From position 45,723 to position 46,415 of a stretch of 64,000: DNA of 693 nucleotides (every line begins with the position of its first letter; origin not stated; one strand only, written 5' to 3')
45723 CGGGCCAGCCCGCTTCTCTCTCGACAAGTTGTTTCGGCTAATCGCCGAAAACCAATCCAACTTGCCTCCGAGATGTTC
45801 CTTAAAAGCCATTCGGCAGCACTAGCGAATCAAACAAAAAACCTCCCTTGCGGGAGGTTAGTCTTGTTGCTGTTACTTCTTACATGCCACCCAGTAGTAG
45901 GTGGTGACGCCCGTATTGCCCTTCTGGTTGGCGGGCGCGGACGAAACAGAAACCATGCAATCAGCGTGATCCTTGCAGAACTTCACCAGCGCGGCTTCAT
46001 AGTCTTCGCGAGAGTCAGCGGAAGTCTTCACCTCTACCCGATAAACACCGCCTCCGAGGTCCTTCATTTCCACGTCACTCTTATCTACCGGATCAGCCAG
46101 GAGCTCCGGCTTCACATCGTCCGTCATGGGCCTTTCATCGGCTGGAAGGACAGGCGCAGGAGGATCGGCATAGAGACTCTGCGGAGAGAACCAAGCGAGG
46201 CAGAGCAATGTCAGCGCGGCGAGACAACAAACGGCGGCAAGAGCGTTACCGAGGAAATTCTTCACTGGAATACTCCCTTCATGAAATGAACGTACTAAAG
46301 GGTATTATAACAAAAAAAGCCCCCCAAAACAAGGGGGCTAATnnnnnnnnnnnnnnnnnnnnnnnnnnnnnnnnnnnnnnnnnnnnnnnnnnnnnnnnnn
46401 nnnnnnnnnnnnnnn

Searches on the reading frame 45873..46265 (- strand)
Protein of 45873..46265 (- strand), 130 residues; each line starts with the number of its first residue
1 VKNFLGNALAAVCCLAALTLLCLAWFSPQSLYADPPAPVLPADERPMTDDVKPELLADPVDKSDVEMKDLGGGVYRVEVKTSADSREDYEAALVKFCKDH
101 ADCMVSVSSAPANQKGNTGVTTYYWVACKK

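Call 5: search_protein_families(library=pfam, proteins=[window:45873-46265:-])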
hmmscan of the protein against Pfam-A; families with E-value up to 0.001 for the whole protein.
window:45873-46265:- (130 aa): 0 families

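Call 8: search_protein_families(library=ncbifam, proteins=[window:45873-46265:-])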
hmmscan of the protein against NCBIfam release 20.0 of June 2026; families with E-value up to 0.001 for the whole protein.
window:45873-46265:- (130 aa): 0 families
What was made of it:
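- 45873..46265 (-): 130-aa hypothetical protein with a hydrophobic N-terminus, occupying the position of the lyase gene; GC 0.56. No Pfam or NCBIfam hit (calls 5, 8).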
